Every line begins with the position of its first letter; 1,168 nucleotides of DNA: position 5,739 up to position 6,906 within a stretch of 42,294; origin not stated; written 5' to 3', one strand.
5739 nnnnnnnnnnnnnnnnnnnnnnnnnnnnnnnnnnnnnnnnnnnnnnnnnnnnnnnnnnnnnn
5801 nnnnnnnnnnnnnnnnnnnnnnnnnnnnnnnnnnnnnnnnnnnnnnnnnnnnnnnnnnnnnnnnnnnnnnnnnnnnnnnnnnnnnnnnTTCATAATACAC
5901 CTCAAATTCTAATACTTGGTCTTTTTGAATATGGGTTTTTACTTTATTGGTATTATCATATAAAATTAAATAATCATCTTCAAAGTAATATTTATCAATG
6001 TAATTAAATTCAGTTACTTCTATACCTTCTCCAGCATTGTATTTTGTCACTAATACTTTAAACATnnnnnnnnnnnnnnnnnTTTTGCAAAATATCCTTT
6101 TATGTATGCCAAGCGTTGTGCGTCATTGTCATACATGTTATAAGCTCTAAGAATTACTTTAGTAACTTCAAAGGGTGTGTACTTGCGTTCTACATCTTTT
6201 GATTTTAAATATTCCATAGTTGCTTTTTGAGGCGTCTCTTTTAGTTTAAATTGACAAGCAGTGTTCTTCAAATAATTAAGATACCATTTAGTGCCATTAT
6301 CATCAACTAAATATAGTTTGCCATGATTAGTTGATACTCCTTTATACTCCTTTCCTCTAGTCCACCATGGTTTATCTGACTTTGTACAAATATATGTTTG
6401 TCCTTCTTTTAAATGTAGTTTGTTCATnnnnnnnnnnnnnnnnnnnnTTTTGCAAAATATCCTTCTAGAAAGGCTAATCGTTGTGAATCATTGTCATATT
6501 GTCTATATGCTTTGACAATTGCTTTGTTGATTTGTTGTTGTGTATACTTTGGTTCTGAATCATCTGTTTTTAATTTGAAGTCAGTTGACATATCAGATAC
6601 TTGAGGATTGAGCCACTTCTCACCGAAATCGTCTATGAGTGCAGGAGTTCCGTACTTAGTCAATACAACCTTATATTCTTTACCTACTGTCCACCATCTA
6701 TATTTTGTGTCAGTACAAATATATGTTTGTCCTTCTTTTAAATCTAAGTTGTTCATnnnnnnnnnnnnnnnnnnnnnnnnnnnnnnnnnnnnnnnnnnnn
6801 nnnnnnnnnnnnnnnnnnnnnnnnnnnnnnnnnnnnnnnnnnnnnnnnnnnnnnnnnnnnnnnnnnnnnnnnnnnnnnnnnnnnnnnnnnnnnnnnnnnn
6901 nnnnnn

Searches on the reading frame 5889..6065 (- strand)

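Call 30: search_protein_families(library=phrogs, proteins=[window:5889-6065:-], max_evalue=0.001)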
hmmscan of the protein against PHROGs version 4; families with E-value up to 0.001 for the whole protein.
window:5889-6065:- (59 aa): 1 family
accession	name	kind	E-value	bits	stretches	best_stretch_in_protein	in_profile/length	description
phrog_19168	-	unknown function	3.6e-35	120.8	1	1-59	1-59/59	-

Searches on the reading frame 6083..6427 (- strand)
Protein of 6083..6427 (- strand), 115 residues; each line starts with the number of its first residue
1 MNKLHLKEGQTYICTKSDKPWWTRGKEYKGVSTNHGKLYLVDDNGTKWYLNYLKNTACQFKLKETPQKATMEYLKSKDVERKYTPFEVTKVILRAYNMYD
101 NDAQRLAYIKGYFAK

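Call 30: search_protein_families(library=phrogs, proteins=[window:6083-6427:-], max_evalue=0.001)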
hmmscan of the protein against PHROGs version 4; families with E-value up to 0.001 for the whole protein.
window:6083-6427:- (115 aa): 1 family
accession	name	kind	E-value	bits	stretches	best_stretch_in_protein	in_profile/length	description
phrog_3523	-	unknown function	5.6e-08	33.5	1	3-64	137-206/315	-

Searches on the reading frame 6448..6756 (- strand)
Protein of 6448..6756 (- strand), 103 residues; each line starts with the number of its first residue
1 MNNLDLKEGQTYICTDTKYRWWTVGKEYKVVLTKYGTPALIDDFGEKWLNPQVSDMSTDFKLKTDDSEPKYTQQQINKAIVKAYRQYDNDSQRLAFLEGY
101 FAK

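Call 30: search_protein_families(library=phrogs, proteins=[window:6448-6756:-], max_evalue=0.001)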
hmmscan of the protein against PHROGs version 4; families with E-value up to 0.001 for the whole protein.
window:6448-6756:- (103 aa): 2 families
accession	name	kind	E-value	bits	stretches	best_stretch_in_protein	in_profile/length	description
phrog_3523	-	unknown function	5.1e-08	33.6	1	2-44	136-179/315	-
phrog_11551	-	unknown function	0.00069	20.7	0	20-49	22-51/63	-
